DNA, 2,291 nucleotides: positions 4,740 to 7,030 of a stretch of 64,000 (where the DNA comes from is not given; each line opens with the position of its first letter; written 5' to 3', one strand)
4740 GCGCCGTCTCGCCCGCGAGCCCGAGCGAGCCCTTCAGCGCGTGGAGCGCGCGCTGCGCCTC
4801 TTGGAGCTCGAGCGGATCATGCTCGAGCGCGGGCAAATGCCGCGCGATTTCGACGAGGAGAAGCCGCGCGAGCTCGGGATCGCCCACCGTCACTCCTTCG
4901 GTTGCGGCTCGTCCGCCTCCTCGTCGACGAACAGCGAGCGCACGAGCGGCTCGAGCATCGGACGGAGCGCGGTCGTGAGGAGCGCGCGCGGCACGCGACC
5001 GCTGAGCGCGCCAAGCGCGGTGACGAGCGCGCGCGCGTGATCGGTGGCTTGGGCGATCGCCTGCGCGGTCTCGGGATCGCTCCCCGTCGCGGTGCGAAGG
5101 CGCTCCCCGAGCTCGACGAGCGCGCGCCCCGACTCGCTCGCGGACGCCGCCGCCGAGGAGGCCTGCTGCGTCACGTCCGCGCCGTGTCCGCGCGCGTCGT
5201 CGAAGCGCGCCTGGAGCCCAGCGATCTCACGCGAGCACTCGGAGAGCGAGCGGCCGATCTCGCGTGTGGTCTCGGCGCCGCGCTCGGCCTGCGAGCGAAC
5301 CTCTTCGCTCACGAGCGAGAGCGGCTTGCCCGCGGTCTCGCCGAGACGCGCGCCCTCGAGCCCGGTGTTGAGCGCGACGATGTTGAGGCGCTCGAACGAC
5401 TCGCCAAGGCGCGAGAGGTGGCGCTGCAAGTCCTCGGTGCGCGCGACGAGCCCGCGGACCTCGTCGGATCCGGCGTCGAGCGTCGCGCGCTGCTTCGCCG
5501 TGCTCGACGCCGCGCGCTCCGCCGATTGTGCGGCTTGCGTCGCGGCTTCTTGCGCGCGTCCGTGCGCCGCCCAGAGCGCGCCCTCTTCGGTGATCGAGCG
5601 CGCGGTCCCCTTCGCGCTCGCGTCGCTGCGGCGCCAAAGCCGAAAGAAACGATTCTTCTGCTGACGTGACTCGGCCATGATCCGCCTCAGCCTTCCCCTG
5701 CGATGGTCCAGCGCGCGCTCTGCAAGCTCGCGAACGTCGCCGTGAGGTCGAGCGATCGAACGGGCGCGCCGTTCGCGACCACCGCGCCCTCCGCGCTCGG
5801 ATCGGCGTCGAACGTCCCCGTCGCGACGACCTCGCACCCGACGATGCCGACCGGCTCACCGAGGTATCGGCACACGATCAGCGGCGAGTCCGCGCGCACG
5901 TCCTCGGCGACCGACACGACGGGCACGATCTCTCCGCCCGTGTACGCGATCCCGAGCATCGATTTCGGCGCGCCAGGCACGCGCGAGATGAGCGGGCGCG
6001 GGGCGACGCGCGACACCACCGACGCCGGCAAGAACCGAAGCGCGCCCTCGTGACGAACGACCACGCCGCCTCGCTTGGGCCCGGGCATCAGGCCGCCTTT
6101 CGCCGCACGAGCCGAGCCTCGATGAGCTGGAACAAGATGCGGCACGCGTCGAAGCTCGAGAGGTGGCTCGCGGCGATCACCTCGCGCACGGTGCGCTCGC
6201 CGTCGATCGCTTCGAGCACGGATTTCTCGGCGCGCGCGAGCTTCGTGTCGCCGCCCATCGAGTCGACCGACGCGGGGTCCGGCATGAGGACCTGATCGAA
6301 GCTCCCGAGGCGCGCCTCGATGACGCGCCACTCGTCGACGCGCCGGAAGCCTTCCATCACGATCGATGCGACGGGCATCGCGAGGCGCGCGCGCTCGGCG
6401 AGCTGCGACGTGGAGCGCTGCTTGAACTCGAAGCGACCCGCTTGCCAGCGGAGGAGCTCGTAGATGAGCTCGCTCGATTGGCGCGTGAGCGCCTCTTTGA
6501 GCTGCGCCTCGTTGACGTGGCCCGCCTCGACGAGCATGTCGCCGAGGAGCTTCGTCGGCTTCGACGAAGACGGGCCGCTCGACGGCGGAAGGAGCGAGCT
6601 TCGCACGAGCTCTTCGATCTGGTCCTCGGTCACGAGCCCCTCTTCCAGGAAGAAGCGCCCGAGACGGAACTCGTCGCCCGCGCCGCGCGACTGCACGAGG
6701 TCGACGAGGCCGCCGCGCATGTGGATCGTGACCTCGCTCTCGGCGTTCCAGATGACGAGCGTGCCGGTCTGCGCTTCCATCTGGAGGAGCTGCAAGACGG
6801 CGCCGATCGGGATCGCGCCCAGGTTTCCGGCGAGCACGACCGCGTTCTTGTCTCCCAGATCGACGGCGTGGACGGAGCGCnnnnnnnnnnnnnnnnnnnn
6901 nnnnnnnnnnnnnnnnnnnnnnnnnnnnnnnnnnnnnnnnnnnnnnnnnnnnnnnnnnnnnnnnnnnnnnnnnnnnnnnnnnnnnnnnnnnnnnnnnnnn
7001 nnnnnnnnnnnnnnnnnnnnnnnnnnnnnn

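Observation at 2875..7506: Compact four-gene chemosensory module: receiver-DUF4388, CheW, soluble MCP and CheA with two HPt domains, translationally coupled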

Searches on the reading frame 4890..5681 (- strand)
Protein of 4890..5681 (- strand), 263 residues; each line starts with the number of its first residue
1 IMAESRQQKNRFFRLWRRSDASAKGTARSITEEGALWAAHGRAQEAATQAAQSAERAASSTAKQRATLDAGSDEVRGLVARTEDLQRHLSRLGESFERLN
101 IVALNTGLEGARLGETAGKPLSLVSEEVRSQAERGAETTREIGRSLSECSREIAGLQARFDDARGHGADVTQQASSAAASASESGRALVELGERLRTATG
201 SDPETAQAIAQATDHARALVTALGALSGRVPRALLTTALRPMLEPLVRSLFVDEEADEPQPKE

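Call 5: search_protein_families(library=pfam, proteins=[window:4890-5681:-], max_evalue=0.01)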
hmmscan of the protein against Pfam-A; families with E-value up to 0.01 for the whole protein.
window:4890-5681:- (263 aa): 2 families
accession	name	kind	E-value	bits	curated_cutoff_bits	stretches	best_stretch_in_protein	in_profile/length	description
PF00015.26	MCPsignal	-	1.4e-10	41.7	34.6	1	51-212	4-164/172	Methyl-accepting chemotaxis protein (MCP) signalling domain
PF18595.6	Nuf2_DHR10-like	-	0.0045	17.5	28.4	0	47-100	45-98/117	Nuf2, DHR10-like domain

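Call 62: search_protein_families(library=ncbifam, proteins=[window:4890-5678:-], max_evalue=0.001)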
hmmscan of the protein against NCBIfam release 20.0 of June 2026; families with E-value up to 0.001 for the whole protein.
window:4890-5678:- (262 aa): 5 families
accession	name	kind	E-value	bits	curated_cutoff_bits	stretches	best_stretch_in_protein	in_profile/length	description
NF011615.0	PRK15041.1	equivalog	2.6e-06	26.4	947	1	20-148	300-423/554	methyl-accepting chemotaxis protein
NF050802.1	AspChtxCcaA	equivalog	3.4e-06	25.7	1300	1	41-142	529-629/700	aspartate chemotaxis receptor CcaA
NF011622.0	PRK15048.1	equivalog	2.8e-05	23.5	900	1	35-143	310-417/553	methyl-accepting chemotaxis protein II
NF007309.0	PRK09793.1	equivalog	3.7e-05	22.9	903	1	22-147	295-419/533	methyl-accepting chemotaxis protein IV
NF047851.1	MCPCitTducer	equivalog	0.00023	20.4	900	1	21-143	300-418/553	methyl-accepting chemotaxis citrate transducer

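Call 95: search_solved_structures(query=A6, max_evalue=0.01, show_alignments=1)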
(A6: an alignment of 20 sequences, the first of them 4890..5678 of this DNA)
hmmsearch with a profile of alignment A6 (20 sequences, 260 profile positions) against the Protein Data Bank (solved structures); distinct sequences matched with E-value up to 0.01: 18.
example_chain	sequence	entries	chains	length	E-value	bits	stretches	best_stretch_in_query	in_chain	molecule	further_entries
1qu7_A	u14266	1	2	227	3.8e-13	53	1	19-186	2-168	METHYL-ACCEPTING CHEMOTAXIS PROTEIN I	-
3zx6_A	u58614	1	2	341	9.5e-13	51.7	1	18-186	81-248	HAMP, METHYL-ACCEPTING CHEMOTAXIS PROTEIN I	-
8c5v_I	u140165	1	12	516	1.8e-12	50.8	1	18-186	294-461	Methyl-accepting chemotaxis protein I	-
6s1k_E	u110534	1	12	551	2e-12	50.6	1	18-182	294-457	Methyl-accepting chemotaxis protein I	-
2ch7_A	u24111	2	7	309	6.8e-12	48.9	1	26-217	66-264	METHYL-ACCEPTING CHEMOTAXIS PROTEIN | Methyl-accepting chemotaxis protein 2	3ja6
2ch7_B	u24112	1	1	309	8.9e-12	48.5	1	26-191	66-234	METHYL-ACCEPTING CHEMOTAXIS PROTEIN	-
3ja6_H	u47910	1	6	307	1e-11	48.3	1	27-180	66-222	Methyl-accepting chemotaxis protein 2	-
6s18_A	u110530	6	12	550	2.3e-09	40.6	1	40-173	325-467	Aromatic acid chemoreceptor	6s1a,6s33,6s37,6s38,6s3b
3g67_A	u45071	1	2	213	2.4e-07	34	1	47-213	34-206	Methyl-accepting chemotaxis protein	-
3g6b_A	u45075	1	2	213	3.6e-07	33.4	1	47-213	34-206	Methyl-accepting chemotaxis protein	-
31cj_A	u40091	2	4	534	7.4e-07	32.4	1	24-195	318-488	Aerotaxis receptor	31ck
4jpb_B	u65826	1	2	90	2.8e-06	30.4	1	99-151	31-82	Methyl-accepting chemotaxis protein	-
3ur1_C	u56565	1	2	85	3.1e-06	30.3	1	99-151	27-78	Methyl-accepting chemotaxis protein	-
8qae_A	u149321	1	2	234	1.3e-05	28.2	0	131-203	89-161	sc-apCC-6-SLLA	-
3tnu_B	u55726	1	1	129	0.0022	21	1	126-199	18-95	Keratin, type II cytoskeletal 5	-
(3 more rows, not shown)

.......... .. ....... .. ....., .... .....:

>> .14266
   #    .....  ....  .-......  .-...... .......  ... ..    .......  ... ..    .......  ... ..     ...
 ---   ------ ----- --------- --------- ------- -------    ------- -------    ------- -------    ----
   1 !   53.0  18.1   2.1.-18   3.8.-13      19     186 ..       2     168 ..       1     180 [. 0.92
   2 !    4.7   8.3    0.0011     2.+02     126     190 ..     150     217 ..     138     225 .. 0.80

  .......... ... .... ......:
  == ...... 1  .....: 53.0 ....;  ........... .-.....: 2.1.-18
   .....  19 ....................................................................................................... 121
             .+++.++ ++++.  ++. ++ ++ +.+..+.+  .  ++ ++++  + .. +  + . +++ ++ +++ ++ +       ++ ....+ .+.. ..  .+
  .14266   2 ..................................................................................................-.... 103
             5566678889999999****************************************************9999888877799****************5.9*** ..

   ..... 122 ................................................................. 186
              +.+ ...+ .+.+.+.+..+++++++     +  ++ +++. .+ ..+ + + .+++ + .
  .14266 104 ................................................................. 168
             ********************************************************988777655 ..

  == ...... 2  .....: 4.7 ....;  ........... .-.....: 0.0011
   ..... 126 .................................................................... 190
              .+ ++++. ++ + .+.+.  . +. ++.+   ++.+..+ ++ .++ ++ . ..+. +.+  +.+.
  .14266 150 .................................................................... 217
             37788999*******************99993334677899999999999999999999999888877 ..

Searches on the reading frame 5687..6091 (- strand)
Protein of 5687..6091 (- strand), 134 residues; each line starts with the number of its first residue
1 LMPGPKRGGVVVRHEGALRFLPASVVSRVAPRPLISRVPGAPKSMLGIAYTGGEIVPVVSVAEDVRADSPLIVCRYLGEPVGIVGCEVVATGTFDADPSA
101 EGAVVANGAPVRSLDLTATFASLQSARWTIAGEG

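Call 5: search_protein_families(library=pfam, proteins=[window:5687-6091:-], max_evalue=0.01)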
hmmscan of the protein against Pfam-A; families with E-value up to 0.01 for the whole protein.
window:5687-6091:- (134 aa): 1 family
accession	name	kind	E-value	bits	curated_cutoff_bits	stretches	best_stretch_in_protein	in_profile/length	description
PF01584.24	CheW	-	9.2e-06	25.8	23.5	1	10-84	3-84/138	CheW-like domain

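Call 62: search_protein_families(library=ncbifam, proteins=[window:5687-6088:-], max_evalue=0.001)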
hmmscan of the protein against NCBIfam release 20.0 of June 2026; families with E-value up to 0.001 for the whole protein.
window:5687-6088:- (133 aa): 0 families

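Call 94: search_solved_structures(query=A5, max_evalue=1)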
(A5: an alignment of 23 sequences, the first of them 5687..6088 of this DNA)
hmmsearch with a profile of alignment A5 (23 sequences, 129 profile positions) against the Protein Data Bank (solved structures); distinct sequences matched with E-value up to 1: 8.
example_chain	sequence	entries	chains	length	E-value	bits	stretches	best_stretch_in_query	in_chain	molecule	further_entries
2qdl_A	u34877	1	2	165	1.1e-06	31.7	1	9-80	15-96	Chemotaxis signal transduction protein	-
1k0s_A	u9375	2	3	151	0.045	16.8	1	22-79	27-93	CHEMOTAXIS PROTEIN CHEW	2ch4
3ja6_A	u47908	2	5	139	0.05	16.6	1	23-79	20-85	Chemotaxis protein CheW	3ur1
4jpb_W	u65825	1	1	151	0.066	16.2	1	22-78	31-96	Chemotaxis protein CheW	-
2ho9_A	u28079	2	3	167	0.087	15.8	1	22-79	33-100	Chemotaxis protein cheW | CheW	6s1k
8c5v_E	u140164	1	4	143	0.13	15.3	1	21-79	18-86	Chemotaxis protein CheW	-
8fvh_C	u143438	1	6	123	0.16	14.9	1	77-124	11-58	E217 collar protein gp28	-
9b42_A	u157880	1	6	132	0.78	12.8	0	77-122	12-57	gp29 Collar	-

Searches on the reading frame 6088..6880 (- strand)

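Call 19: search_protein_families(library=pfam, proteins=[window:6088-6880:-], max_evalue=10)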
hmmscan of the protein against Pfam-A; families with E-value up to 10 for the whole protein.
window:6088-6880:- (264 aa): 0 families

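Call 20: search_solved_structures(query=window:6088-6835:-, max_evalue=10, show_alignments=3)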
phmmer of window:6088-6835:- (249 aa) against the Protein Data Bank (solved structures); distinct sequences matched with E-value up to 10: 1.
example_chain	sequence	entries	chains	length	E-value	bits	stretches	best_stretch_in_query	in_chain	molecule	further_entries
5xyi_G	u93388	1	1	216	0.1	15.9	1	101-224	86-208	40S ribosomal protein S6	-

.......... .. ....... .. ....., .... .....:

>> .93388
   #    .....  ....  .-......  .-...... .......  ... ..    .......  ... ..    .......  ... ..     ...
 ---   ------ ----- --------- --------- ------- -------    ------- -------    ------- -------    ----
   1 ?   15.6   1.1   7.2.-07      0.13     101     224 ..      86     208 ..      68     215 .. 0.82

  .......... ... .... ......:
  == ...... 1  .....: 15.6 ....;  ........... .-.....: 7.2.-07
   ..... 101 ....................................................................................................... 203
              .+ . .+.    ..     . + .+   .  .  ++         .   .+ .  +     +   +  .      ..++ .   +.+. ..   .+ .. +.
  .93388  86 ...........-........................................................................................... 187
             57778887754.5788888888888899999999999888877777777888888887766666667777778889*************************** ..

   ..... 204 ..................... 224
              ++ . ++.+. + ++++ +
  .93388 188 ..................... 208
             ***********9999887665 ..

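Call 36: search_solved_structures(query=A3, max_evalue=10, show_alignments=2)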
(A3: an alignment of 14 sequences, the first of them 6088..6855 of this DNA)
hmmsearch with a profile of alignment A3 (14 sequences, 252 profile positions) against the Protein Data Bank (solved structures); distinct sequences matched with E-value up to 10: 10.
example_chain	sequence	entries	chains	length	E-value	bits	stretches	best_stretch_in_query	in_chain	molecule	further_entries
6f8l_G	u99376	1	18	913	6e-05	25.6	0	64-124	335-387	Type IV pilus assembly protein PilF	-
5htl_A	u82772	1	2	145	0.0035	19.8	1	64-131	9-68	MSHA biogenesis protein MshE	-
6yqx_A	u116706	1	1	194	0.011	18.2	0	170-201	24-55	de novo designed TIM barrel DeNovoTIM13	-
7p12_A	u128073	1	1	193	0.075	15.5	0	170-201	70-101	DeNovoTIM13-SB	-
5zfr_A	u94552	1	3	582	0.13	14.7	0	91-125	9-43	Type IV pilus biogenesis ATPase PilB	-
6ejf_G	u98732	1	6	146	0.72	12.3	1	65-124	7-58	Type IV pilus assembly protein PilF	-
6olj_C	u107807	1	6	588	0.86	12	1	61-124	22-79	Type IV pilus biogenesis ATPase PilB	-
5tsg_B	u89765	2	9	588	0.86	12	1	61-124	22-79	Type IV pilus biogenesis ATPase PilB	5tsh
8pe0_A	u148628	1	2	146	1.1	11.7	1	97-125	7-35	c-di-GMP binding domain of the ATPase enzyme PilF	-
3jc8_Ba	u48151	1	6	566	2.1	10.8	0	66-124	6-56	Type IV-A pilus assembly ATPase PilB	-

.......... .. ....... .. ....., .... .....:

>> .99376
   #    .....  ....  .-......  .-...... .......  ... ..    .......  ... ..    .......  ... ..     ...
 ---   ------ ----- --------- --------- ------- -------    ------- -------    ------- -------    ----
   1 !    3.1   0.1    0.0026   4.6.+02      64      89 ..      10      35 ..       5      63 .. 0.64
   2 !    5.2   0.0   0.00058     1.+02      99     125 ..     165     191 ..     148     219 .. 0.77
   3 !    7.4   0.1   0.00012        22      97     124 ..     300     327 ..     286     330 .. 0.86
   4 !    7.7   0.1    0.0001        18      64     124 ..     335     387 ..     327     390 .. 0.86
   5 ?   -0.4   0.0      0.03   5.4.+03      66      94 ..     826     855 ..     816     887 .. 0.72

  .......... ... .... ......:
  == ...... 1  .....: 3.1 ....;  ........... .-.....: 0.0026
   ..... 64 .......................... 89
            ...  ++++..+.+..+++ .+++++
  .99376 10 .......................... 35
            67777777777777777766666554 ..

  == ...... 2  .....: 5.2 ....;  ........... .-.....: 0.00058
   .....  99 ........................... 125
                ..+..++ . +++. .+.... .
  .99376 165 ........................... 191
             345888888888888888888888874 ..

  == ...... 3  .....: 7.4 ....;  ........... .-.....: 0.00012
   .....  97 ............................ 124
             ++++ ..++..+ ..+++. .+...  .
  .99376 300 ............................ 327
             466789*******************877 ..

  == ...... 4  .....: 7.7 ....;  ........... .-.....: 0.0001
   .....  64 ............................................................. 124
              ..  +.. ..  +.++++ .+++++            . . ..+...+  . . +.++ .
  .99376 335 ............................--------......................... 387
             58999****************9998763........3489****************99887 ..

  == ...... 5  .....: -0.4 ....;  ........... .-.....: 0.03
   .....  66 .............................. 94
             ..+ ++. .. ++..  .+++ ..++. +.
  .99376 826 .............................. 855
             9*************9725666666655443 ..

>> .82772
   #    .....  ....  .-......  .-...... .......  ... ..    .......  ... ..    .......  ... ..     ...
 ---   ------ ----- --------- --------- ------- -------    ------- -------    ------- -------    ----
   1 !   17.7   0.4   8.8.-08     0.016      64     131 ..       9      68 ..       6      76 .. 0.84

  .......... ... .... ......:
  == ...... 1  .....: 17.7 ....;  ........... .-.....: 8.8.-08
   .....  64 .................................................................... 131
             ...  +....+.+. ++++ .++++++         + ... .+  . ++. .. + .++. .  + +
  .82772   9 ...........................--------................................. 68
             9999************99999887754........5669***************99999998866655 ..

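Call 41: predict_structure(alignment_id=A3)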
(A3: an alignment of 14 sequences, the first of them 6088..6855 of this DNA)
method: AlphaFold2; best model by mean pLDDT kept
length: 255 residues; sequences in the alignment: 14
mean_pLDDT: 82.9   pTM: 0.64
mean pLDDT of the five models: 82.9, 79.2, 76.7, 75.9, 75.7
residues with pLDDT >= 90: 83; 70-90: 133; 50-70: 30; < 50: 9
segments of 3 or more residues with pLDDT < 50: 1-3, 95-99
pLDDT, mean of each block of 10 residues (from residue 1): 72 91 94 93 93 82 69 84 78 48 80 89 88 89 89 85 83 67 79 85 79 93 90 86 90 78
secondary structure, 60 per line:
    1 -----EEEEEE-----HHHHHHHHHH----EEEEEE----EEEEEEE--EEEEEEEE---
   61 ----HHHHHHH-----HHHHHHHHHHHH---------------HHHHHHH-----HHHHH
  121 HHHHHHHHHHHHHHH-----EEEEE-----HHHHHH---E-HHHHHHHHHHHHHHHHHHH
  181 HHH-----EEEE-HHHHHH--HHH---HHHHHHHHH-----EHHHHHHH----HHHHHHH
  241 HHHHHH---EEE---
elements in order: E6-11 H17-26 E31-36 E41-47 E50-57 H65-71 H77-88 H104-110 H116-135 E141-145 H151-156 H162-183 E189-192 H194-199 H208-216 H223-229 H234-246 E250-252

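Call 44: fold_search(model_id=the predicted structure, library=pdb)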
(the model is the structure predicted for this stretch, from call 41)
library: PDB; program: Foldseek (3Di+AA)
matches with E <= 10: 511; with E <= 0.001: 0
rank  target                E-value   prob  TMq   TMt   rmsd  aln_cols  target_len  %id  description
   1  1jcf                  2.3e-01  0.13  0.17  0.14  21.4       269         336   14  MREB FROM THERMOTOGA MARITIMA, TRIGONAL (released 2001-09-19)
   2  3tpq_E                2.5e-01  0.23  0.13  0.11  11.7       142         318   11  Crystal structure of wild-type MAL RPEL domain in complex with five G-actins (released 2011-10-12)
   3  7zpt                  3.1e-01  0.07  0.13  0.11  23.9       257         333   16  Crystal structure of MreB from Geobacillus stearothermophilus ATCC7953 (released 2023-05-10)
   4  8adl_S                3.4e-01  0.75  0.24  0.15  17.7       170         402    9  Cryo-EM structure of the SEA complex (released 2022-11-02)
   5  3tpq_B                3.4e-01  0.20  0.13  0.10  12.8       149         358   13  Crystal structure of wild-type MAL RPEL domain in complex with five G-actins (released 2011-10-12)
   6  7yyl_F                3.6e-01  0.20  0.14  0.15  14.3       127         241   12  nucleotide-free DCCP:DCCP-R complex (released 2022-12-28)
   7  1jce                  3.6e-01  0.10  0.17  0.14  22.0       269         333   13  MREB FROM THERMOTOGA MARITIMA (released 2001-09-19)
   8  4efh_A                4.0e-01  0.14  0.14  0.10  12.7       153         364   13  Acanthamoeba Actin complex with Spir domain D (released 2012-04-11)
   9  9o5d_D                4.2e-01  0.10  0.19  0.14  24.4       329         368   13  The KICSTOR-GATOR1-SAMTOR complex (released 2026-01-21)
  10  2gwk_A                4.4e-01  0.16  0.14  0.10  12.8       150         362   11  SpvB ADP-ribosylated actin: orthorhombic crystal form (released 2006-08-29)
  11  6mgo                  4.4e-01  0.11  0.15  0.11  14.7       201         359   11  Structure of rabbit actin in complex with Mycalolide B (released 2018-11-21)
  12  8k6i_A                4.9e-01  0.30  0.13  0.10  10.4        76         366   22  LnaB-Actin-PRUb ternary complex (released 2025-01-29)
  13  6i4k_A                4.9e-01  0.18  0.14  0.10  12.6       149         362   11  Crystal Structure of Plasmodium falciparum actin I (G115A mutant) in the Ca-ATP state (released 2019-06-26)
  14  5w1e                  4.9e-01  0.09  0.17  0.09  16.3       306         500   16  PobR in complex with PHB (released 2017-12-13)
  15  4ci6_A                4.9e-01  0.06  0.15  0.11  21.1       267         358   11  Mechanisms of crippling actin-dependent phagocytosis by YopO (released 2015-01-28)
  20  2yu3_MODEL_1_A        6.1e-01  0.93  0.21  0.50   3.5        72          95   19  Solution structure of the domain swapped WingedHelix in DNA-directed RNA polymerase III 39 kDa polypeptide (released 2007-10-09)
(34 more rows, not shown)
